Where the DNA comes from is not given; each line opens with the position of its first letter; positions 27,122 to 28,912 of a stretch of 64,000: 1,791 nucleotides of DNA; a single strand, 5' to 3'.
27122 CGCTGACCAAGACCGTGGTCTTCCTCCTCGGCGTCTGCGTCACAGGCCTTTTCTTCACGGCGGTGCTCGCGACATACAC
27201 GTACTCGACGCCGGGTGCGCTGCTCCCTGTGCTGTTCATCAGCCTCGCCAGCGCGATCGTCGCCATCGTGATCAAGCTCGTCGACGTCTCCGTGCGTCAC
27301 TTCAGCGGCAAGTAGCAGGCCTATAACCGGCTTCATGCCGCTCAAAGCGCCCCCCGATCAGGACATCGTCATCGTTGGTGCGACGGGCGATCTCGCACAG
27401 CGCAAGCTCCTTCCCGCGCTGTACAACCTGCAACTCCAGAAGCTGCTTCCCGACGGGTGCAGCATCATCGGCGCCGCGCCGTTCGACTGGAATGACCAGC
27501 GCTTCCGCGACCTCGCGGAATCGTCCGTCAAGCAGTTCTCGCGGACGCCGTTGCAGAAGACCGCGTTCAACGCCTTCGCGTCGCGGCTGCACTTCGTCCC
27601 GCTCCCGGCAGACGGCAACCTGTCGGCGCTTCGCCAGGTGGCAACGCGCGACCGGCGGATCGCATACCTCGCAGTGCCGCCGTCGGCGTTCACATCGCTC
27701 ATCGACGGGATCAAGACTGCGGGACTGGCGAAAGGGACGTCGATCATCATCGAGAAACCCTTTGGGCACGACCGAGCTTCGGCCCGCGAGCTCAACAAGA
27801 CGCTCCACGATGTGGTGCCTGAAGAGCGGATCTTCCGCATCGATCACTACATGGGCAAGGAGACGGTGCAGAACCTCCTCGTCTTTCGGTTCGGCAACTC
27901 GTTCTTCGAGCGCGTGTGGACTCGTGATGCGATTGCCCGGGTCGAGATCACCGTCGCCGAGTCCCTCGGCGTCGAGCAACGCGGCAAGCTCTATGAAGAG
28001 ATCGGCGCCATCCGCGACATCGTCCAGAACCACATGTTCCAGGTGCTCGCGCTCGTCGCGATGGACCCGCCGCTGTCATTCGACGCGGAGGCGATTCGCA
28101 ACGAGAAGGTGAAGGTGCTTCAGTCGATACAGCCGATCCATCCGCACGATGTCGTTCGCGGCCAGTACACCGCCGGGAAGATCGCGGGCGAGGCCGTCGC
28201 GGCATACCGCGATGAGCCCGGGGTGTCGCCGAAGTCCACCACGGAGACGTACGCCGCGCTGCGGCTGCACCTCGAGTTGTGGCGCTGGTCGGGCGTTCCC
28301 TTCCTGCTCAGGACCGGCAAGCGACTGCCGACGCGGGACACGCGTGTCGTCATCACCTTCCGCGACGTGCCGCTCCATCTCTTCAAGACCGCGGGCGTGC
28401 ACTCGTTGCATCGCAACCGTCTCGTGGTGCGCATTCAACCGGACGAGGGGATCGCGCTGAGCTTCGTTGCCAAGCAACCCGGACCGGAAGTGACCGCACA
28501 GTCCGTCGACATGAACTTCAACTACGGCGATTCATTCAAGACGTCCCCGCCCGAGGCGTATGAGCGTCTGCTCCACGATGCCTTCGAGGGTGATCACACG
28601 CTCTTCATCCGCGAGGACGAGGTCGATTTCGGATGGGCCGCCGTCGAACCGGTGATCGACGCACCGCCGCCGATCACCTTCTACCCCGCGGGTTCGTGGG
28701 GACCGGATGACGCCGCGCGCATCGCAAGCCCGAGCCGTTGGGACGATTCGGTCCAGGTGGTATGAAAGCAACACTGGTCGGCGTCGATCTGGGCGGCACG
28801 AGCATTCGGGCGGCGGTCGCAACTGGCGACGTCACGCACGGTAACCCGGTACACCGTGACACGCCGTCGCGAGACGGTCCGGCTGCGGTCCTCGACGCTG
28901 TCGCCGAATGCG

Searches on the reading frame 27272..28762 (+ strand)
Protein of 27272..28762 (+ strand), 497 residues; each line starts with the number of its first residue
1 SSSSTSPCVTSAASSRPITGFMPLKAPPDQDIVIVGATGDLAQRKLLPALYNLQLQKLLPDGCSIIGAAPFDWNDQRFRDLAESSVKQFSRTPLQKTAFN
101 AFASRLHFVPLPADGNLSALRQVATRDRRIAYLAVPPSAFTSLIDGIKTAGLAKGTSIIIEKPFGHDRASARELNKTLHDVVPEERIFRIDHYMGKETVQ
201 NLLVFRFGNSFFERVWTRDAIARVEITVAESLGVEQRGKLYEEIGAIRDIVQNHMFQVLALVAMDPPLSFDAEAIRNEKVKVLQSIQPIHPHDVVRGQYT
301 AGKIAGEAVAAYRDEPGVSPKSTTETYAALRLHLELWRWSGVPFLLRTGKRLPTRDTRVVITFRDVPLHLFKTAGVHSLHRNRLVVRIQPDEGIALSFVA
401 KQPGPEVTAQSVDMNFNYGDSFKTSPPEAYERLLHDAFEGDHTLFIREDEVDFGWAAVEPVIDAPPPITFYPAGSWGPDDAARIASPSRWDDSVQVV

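Call 36: search_protein_families(library=pfam, proteins=[window:27272-28762:+], max_evalue=0.00001)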
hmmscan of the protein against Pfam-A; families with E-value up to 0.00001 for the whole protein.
window:27272-28762:+ (497 aa): 2 families
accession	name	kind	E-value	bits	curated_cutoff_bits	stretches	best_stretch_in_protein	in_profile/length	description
PF02781.21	G6PD_C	-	1.9e-112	375.6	27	1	203-486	1-289/296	Glucose-6-phosphate dehydrogenase, C-terminal domain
PF00479.28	G6PD_N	-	1.8e-50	172.6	22.1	1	33-201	1-183/183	Glucose-6-phosphate dehydrogenase, NAD binding domain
